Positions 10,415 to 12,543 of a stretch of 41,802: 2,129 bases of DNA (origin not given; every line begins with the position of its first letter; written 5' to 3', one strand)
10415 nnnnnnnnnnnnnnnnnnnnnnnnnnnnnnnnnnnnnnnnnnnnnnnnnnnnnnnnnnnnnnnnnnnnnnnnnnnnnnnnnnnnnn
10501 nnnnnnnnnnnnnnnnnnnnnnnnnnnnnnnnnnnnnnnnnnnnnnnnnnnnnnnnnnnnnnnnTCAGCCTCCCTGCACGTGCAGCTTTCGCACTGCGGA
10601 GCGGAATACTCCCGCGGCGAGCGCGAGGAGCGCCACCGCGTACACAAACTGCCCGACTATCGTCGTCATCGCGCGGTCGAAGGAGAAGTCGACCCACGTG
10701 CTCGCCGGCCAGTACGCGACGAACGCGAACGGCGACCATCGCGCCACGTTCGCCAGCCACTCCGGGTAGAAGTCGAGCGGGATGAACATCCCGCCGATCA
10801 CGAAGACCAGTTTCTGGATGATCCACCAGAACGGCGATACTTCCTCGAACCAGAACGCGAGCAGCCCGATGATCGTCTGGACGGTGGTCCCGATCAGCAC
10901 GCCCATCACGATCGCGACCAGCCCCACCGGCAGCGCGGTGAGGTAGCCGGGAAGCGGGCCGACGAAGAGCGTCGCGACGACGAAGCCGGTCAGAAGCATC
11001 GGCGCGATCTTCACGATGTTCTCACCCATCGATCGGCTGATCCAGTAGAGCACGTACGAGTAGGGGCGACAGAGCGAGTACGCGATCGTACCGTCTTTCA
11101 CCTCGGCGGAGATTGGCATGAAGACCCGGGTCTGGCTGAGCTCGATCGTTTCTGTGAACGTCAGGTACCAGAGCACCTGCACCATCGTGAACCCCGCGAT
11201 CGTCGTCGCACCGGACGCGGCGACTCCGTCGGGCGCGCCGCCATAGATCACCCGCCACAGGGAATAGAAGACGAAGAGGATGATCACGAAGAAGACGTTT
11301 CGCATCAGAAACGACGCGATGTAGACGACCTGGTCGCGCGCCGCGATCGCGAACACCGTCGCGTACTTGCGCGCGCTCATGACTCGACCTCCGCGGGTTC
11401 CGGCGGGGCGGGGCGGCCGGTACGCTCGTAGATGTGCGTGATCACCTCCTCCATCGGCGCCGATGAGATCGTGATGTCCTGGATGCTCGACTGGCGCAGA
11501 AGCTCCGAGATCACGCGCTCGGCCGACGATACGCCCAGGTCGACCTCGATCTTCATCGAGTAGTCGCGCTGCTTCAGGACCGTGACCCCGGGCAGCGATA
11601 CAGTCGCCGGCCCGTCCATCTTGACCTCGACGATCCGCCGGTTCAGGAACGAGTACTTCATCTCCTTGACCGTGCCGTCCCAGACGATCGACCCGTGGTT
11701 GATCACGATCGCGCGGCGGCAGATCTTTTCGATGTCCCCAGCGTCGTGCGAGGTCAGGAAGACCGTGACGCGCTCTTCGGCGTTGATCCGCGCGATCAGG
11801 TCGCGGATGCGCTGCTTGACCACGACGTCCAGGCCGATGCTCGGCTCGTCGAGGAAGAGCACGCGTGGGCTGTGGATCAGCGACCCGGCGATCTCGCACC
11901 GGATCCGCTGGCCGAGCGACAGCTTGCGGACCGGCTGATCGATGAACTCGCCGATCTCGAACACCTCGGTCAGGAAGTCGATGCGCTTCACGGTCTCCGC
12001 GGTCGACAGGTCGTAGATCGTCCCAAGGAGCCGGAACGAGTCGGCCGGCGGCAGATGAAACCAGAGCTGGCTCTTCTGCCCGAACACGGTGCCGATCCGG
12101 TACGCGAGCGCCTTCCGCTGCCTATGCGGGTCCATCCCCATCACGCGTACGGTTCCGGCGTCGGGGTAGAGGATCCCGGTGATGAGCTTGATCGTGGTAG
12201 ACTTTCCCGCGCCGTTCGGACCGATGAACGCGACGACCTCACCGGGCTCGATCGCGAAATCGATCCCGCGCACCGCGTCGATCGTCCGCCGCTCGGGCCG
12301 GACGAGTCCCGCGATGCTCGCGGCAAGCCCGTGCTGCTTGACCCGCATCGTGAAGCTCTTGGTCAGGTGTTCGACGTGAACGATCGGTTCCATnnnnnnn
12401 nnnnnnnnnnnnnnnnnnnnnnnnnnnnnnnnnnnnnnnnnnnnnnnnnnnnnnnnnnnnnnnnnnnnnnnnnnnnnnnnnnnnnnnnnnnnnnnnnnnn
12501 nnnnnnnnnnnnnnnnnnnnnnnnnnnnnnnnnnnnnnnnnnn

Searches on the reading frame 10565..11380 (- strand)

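Call 7: search_protein_families(library=pfam, proteins=[window:10565-11380:-])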
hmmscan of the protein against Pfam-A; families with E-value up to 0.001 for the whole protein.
window:10565-11380:- (271 aa): 1 family
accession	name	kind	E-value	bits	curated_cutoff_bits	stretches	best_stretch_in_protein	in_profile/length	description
PF06182.17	ABC2_membrane_6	-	1.6e-15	58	22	1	58-270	18-229/229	ABC-2 family transporter protein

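Call 86: search_protein_families(library=ncbifam, proteins=[window:10565-11380:-], max_evalue=0.00001)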
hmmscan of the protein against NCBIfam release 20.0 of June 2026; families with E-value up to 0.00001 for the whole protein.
window:10565-11380:- (271 aa): 0 families

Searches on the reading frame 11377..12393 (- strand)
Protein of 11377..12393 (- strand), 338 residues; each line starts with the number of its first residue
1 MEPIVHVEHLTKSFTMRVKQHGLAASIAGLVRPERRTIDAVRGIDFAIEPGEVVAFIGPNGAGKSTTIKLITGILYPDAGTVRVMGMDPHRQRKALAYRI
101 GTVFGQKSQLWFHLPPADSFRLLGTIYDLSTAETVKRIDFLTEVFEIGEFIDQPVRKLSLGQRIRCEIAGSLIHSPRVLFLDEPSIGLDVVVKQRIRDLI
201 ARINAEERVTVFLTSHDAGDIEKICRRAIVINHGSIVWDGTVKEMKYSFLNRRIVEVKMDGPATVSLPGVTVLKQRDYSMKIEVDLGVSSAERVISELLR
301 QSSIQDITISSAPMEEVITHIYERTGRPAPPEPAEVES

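Call 7: search_protein_families(library=pfam, proteins=[window:11377-12393:-])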
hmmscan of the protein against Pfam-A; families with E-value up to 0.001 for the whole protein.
window:11377-12393:- (338 aa): 4 families
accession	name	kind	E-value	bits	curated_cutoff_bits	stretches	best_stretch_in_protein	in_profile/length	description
PF00005.33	ABC_tran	-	5.2e-27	95.5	25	1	42-184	2-135/137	ABC transporter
PF13304.12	AAA_21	-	5.2e-12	46.9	27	1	153-217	233-299/304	AAA domain, putative AbiEii toxin, Type IV TA system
PF13476.12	AAA_23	-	0.00014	23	27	1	44-79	15-47/201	AAA domain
PF13732.12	DrrA1-3_C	-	0.00019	22.5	27.4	1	240-317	1-76/81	ATP-binding protein DrrA1-3-like, C-terminal domain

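Call 10: find_encoding_contigs(protein=window:11377-12393:-, flank=3000, max_places=6)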
Protein window:11377-12393:- (338 aa): 1 contig read that carries it; 1 place shown.
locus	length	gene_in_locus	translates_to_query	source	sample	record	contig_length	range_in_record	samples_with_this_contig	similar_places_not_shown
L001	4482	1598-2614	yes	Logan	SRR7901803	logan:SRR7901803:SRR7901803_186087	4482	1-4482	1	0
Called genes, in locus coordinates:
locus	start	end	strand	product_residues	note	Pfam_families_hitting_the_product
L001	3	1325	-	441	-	?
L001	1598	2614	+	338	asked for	PF00005:ABC_tran, PF13304:AAA_21 (weak)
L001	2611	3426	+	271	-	PF06182:ABC2_membrane_6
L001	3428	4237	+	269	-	PF06182:ABC2_membrane_6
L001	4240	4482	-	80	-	?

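Call 11: find_related_loci(query=window:11377-12393:-, collection=genome_contigs, flank=4000)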
Query window:11377-12393:- (338 aa) in genome_contigs; peptide patterns used: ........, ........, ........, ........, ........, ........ (x = any residue, [..] = any of these).
101 stretches matched a pattern; 52 encode a relative of the query (tblastn E <= 1e-3); 52 distinct loci.
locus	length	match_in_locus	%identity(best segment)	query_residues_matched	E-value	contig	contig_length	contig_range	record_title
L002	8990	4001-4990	77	1-330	6e-176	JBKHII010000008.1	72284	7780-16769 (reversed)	MAG: Spirochaetales bacterium isolate D1M13_7 NODE_42_length_72284_cov_16.840286, whole genome shotgun sequence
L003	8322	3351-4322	77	1-324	5e-175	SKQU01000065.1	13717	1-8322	MAG: Spirochaetaceae bacterium isolate CSSed162cmA_456 CSSed16-2cmA-13114, whole genome shotgun sequence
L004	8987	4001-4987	76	1-329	3e-171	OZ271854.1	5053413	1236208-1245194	MAG: Alkalispirochaeta sp. isolate f9219233-0a3a-470e-a864-7b431a34df26 genome assembly, chromosome: 1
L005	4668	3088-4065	75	1-326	4e-173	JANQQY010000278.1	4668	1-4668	MAG: Spirochaetales bacterium isolate IP29b_bin.41 k99_1835798, whole genome shotgun sequence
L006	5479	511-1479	75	1-323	1e-166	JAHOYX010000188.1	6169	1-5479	MAG: Spirochaetales bacterium isolate CORE_19_RING_Bin_00006 c_000000001522, whole genome shotgun sequence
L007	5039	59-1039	71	5-334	7e-162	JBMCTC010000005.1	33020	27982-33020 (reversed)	MAG: Spirochaetota bacterium isolate D1M13_6 NODE_263_length_33020_cov_4.474534, whole genome shotgun sequence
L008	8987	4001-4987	67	1-326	8e-151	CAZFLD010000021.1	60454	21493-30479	MAG TPA_asm: uncultured Spirochaetales bacterium isolate SRP141376_co3_407 genome assembly, contig: NODE_1139_length_604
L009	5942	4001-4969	65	1-323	2e-147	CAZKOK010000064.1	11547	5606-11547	MAG TPA_asm: uncultured Spirochaetia bacterium isolate binchicken_co129_775 genome assembly, contig: NODE_17579_length_1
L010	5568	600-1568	64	1-323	2e-147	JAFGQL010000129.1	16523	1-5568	MAG: Spirochaetales bacterium isolate Zod_Metabat.752 k87_5277434, whole genome shotgun sequence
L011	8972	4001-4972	64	4-329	8e-144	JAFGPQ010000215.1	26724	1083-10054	MAG: Spirochaetales bacterium isolate Zod_Metabat.700 k87_8710043, whole genome shotgun sequence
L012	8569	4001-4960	67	4-323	3e-143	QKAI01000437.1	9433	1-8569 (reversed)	MAG: Spirochaetaceae bacterium isolate SZUA-368 scaffold_27486, whole genome shotgun sequence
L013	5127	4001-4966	62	1-322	6e-143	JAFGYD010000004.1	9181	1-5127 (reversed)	MAG: Spirochaetales bacterium isolate ZodW_Metabat.93 k87_153061, whole genome shotgun sequence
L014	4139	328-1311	63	5-332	1e-142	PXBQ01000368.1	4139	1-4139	MAG: Spirochaetaceae bacterium isolate T3Sed10_257 T3-Sed10-C64170, whole genome shotgun sequence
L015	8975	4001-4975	62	4-323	4e-139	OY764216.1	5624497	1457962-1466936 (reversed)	MAG: Spirochaetia bacterium isolate 151cca69-ec02-4520-8068-0d6d6324a753 genome assembly, chromosome: 1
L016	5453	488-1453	64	1-322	2e-138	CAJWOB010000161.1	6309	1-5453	MAG TPA_asm: uncultured Spirochaetaceae bacterium isolate ERR599156_bin.137_MetaBAT_v2.12.1_MAG genome assembly, contig:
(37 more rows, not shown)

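Call 33: find_related_loci(query=A3, collection=metagenome_contigs, flank=1500)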
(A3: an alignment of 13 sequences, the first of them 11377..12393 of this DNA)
Query A3 (338 aa) in metagenome_contigs; peptide patterns used: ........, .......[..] (x = any residue, [..] = any of these).
600 stretches matched a pattern (row limit reached: there are more); 582 encode a relative of the query (tblastn E <= 1e-3); the best 80 are kept; 80 distinct loci.
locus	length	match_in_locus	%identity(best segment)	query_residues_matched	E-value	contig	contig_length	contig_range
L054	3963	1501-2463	59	4-323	7e-127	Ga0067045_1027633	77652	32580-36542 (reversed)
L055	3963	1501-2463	54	4-324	2e-120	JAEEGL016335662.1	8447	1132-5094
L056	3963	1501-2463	53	4-324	1e-118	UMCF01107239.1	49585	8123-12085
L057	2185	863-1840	55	3-327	6e-125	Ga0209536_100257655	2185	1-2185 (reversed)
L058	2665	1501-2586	49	3-335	6e-118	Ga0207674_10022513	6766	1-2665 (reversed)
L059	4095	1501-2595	49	3-337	7e-116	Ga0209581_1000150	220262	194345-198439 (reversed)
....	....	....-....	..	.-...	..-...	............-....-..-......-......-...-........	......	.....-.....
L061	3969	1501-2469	51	5-327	4e-115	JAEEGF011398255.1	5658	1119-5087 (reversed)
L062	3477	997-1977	53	5-331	7e-114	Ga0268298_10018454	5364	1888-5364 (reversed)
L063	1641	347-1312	48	2-322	1e-117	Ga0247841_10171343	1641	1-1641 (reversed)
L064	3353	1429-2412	51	5-330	2e-111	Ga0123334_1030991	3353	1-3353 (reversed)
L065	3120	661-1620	53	4-323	2e-108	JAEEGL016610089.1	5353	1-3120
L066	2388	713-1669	51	4-322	9e-113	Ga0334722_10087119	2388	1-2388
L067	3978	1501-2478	53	5-329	1e-107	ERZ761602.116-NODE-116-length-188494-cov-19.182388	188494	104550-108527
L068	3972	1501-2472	46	1-324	4e-107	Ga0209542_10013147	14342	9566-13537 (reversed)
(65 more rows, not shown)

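Call 39: find_homologous_proteins(query=window:11377-12393:-, max_evalue=1e-100)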
Query window:11377-12393:- (338 aa): 4051 proteins with E <= 1e-100 among 8000 candidates; the best 120 are listed.
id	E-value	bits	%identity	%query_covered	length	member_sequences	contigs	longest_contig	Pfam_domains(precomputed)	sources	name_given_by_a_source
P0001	5.5e-204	695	95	100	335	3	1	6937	PF00005.34,PF13304.13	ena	-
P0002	1.2e-170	585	79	96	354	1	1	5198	PF00005.34,PF13304.13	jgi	jgi:ABC-2 type transport system ATP-binding protein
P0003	1.0e-168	579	77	98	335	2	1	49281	PF00005.34,PF13304.13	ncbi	ncbi:MAG: ABC transporter ATP-binding protein [Spirochaetota bacterium]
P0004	8.3e-168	576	78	96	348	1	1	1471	PF00005.34,PF13304.13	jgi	jgi:ABC-2 type transport system ATP-binding protein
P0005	1.1e-166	572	77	97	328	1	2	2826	PF13732.13,PF00005.34,PF13304.13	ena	-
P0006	3.7e-166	570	77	96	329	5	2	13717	PF00005.34,PF13304.13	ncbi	-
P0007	1.3e-165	569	76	99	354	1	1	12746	PF00005.34,PF13304.13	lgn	-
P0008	5.5e-165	567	79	96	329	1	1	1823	PF00005.34,PF13304.13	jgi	jgi:ABC-2 type transport system ATP-binding protein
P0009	1.3e-163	562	76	97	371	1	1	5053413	PF00005.34,PF13304.13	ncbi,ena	-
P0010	4.0e-163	560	75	99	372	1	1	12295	PF00005.34,PF13304.13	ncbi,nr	ncbi:MAG: ATP-binding cassette domain-containing protein [Spirochaetales bacterium]|nr:ATP-binding c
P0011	4.9e-163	560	76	96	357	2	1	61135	PF00005.34,PF13304.13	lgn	-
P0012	5.3e-163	560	76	96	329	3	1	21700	PF00005.34,PF13304.13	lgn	-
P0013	3.1e-161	554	76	96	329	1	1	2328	PF00005.34,PF13304.13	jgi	jgi:ABC-2 type transport system ATP-binding protein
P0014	6.0e-161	553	74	99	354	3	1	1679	PF00005.34,PF13304.13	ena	-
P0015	3.5e-160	551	75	97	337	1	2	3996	PF00005.34,PF13304.13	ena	-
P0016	5.7e-160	550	75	96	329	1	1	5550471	PF00005.34,PF13304.13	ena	-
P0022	1.1e-158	546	75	95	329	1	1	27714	PF00005.34,PF13304.13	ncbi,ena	-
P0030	6.2e-156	537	74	96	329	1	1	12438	PF00005.34,PF13304.13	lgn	-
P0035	7.9e-153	527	71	97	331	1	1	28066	PF00005.34,PF13304.13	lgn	-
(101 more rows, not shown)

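Call 40: find_encoding_contigs(protein=P0001, flank=1200, max_places=3)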
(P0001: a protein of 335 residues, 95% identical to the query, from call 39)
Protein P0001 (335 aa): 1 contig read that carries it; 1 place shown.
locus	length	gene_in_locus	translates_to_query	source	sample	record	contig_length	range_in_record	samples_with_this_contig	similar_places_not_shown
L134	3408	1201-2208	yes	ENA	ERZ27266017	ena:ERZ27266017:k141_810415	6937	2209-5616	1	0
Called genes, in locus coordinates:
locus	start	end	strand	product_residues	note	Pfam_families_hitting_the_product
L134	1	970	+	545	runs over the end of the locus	PF14587:Glyco_hydr_30_2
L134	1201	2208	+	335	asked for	PF00005:ABC_tran, PF13304:AAA_21 (weak)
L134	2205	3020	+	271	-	-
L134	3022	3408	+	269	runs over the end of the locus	PF06182:ABC2_membrane_6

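Call 41: find_encoding_contigs(protein=P0002, flank=1200, max_places=3)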
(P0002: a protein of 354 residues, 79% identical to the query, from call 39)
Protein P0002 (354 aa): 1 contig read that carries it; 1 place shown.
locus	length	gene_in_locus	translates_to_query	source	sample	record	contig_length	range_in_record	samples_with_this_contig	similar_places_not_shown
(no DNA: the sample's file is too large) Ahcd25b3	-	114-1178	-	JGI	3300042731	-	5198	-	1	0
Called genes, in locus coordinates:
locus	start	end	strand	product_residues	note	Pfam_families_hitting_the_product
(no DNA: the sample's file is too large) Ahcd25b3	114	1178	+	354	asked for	PF00005:ABC_tran, PF13304:AAA_21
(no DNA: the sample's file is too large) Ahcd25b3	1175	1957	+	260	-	PF06182:ABC2_membrane_6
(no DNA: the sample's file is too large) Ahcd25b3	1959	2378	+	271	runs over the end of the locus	PF06182:ABC2_membrane_6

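Call 42: find_encoding_contigs(protein=P0007, flank=1200, max_places=3)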
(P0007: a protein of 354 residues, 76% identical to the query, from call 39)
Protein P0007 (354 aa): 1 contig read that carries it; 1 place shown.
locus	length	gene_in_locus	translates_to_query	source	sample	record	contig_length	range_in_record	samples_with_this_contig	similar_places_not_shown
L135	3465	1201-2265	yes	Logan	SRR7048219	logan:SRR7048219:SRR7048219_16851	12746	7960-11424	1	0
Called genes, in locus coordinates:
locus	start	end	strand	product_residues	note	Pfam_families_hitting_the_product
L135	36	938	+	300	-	PF00226:DnaJ (faint), PF14311:DUF4379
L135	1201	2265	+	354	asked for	PF00005:ABC_tran, PF13304:AAA_21 (weak)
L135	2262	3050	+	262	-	PF06182:ABC2_membrane_6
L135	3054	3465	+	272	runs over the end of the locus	PF06182:ABC2_membrane_6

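Call 43: find_encoding_contigs(protein=P0010, flank=1200, max_places=3)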
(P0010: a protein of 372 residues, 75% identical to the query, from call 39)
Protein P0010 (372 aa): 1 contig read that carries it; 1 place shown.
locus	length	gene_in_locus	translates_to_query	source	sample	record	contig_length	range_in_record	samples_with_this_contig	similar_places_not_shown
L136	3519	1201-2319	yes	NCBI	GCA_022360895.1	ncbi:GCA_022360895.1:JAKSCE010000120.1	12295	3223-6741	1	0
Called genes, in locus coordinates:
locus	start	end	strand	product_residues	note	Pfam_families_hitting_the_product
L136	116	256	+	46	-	-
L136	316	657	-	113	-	-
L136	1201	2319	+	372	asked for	PF00005:ABC_tran, PF13304:AAA_21 (weak)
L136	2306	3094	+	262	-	PF06182:ABC2_membrane_6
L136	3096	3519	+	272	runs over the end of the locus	PF06182:ABC2_membrane_6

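Call 44: find_encoding_contigs(protein=P0011, flank=1200, max_places=3)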
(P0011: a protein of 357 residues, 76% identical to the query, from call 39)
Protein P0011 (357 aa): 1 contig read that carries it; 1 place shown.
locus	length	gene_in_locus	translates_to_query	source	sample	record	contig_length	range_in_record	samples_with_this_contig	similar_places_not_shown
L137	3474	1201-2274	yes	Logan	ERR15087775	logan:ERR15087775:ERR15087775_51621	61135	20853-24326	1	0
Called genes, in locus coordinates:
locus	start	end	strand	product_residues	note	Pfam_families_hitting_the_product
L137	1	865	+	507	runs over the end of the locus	PF00512:HisKA, PF02518:HATPase_c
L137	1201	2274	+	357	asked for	PF00005:ABC_tran, PF13304:AAA_21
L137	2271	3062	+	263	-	PF06182:ABC2_membrane_6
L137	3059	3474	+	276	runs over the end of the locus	PF06182:ABC2_membrane_6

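Call 45: find_encoding_contigs(protein=P0012, flank=1200, max_places=3)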
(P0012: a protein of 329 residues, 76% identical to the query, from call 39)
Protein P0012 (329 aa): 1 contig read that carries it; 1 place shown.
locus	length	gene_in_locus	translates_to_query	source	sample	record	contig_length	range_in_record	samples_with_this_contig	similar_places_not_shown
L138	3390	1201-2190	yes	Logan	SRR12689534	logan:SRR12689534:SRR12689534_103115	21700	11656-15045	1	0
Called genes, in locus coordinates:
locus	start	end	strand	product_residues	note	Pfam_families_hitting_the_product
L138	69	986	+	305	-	PF14311:DUF4379, PF22799:PIR1-like_C (faint), PF20173:ZnF_RZ-type (faint), PF14311:DUF4379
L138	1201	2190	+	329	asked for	PF00005:ABC_tran, PF13304:AAA_21 (weak)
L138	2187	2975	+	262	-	PF06182:ABC2_membrane_6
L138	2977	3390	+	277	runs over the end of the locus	PF06182:ABC2_membrane_6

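Call 46: find_encoding_contigs(protein=P0016, flank=1200, max_places=3)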
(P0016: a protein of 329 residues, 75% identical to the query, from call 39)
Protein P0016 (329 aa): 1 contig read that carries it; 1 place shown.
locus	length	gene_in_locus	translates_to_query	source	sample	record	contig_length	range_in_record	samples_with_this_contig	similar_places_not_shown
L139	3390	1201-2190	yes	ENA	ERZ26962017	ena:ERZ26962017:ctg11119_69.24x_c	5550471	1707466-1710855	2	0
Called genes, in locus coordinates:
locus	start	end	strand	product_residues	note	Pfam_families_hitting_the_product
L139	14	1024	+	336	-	PF08240:ADH_N, PF00107:ADH_zinc_N, PF13602:ADH_zinc_N_2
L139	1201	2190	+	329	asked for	PF00005:ABC_tran, PF13304:AAA_21 (weak)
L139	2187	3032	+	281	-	PF06182:ABC2_membrane_6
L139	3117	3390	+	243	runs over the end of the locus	PF06182:ABC2_membrane_6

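Call 47: find_encoding_contigs(protein=P0022, flank=1200, max_places=3)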
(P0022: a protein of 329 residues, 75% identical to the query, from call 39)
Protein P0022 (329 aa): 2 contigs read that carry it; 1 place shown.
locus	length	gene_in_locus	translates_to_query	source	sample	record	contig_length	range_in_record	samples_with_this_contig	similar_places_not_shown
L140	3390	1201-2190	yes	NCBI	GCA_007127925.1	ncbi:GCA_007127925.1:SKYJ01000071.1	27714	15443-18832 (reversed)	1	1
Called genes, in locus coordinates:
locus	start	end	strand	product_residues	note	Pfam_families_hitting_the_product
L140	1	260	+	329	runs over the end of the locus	PF08240:ADH_N, PF00107:ADH_zinc_N, PF13602:ADH_zinc_N_2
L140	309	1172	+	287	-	PF14311:DUF4379, PF24441:DUF7560 (faint), PF14311:DUF4379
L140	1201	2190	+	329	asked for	PF00005:ABC_tran, PF13304:AAA_21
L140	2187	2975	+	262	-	-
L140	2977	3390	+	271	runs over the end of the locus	PF06182:ABC2_membrane_6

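Call 48: find_encoding_contigs(protein=P0035, flank=1200, max_places=3)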
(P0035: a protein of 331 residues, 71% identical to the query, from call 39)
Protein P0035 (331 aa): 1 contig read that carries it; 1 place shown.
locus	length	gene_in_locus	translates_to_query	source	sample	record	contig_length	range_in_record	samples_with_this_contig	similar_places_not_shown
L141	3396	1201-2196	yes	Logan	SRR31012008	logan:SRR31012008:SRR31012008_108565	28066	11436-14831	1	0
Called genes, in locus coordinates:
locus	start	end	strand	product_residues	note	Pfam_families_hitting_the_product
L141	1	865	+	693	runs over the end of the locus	PF02065:Melibiase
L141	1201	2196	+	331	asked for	PF00005:ABC_tran, PF13304:AAA_21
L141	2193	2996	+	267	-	PF06182:ABC2_membrane_6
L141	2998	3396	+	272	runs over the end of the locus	PF06182:ABC2_membrane_6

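Call 49: find_encoding_contigs(protein=P0030, flank=1200, max_places=3)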
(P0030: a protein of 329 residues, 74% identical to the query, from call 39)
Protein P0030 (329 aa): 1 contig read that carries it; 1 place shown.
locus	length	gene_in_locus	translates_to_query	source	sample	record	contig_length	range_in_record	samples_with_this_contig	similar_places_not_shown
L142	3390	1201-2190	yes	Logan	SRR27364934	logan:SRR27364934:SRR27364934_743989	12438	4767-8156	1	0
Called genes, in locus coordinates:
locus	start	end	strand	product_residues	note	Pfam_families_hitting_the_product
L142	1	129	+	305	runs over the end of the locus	PF00528:BPD_transp_1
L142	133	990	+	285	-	PF00528:BPD_transp_1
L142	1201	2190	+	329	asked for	PF00005:ABC_tran, PF13304:AAA_21 (weak)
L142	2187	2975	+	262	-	PF06182:ABC2_membrane_6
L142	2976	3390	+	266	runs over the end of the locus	PF06182:ABC2_membrane_6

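Call 86: search_protein_families(library=ncbifam, proteins=[window:11377-12393:-], max_evalue=0.00001)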
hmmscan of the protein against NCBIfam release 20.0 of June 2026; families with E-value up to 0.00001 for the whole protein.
window:11377-12393:- (338 aa): 178 families (the best 25 are shown)
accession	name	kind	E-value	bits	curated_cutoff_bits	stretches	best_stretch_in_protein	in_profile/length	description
TIGR01188.1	drrA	subfamily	1.9e-62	211.3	312.45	1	38-317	6-296/302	daunorubicin resistance ABC transporter, ATP-binding protein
TIGR03864.1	PQQ_ABC_ATP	hypoth_equivalog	1e-42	146.2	302.25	1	39-247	15-221/236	ABC transporter, ATP-binding subunit, PQQ-dependent alcohol dehydrogenase system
TIGR03522.1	GldA_ABC_ATP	equivalog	4.8e-42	144.5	402.6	1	39-260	16-233/301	gliding motility-associated ABC transporter ATP-binding subunit GldA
NF033858.1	ABC2_perm_RbbA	equivalog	2.2e-36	125.2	1050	1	39-246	280-485/909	ribosome-associated ATPase/putative transporter RbbA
TIGR04521.1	ECF_ATPase_2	equivalog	2.3e-36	125.3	330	1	38-279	18-262/279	energy-coupling factor transporter ATPase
TIGR04406.1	LPS_export_lptB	equivalog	9.3e-36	123.3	240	1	39-246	15-223/239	LPS export ABC transporter ATP-binding protein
TIGR04520.1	ECF_ATPase_1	equivalog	1.9e-33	116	315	1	37-280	14-254/269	energy-coupling factor transporter ATPase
NF040933.2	ABC_arch_GlcV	equivalog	4.8e-33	114.5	450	1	34-253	15-237/357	glucose ABC transporter ATP-binding protein GlcV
NF010157.0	PRK13636.1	equivalog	5.4e-33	114.4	463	1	39-301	20-281/285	cobalt transporter ATP-binding subunit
NF010060.0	PRK13537.1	equivalog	1.2e-31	109.8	521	1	41-266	31-254/314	nodulation factor ABC transporter ATP-binding protein NodI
NF008039.0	PRK10771.1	equivalog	1.9e-31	109.3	298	1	45-246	19-218/234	thiamine ABC transporter ATP-binding protein ThiQ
TIGR03740.1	galliderm_ABC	subfamily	1.3e-30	106.7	309.75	1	39-244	14-210/223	lantibiotic protection ABC transporter ATP-binding subunit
TIGR00968.1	3a0106s01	subfamily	2.4e-30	105.8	342.75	1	38-246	13-219/237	sulfate ABC transporter ATP-binding protein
NF010158.0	PRK13637.1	equivalog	4.8e-30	104.7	390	1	40-301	22-283/287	energy-coupling factor transporter ATPase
TIGR01166.1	cbiO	subfamily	1.5e-28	99.6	211.8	1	39-218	6-187/190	cobalt ABC transporter, ATP-binding protein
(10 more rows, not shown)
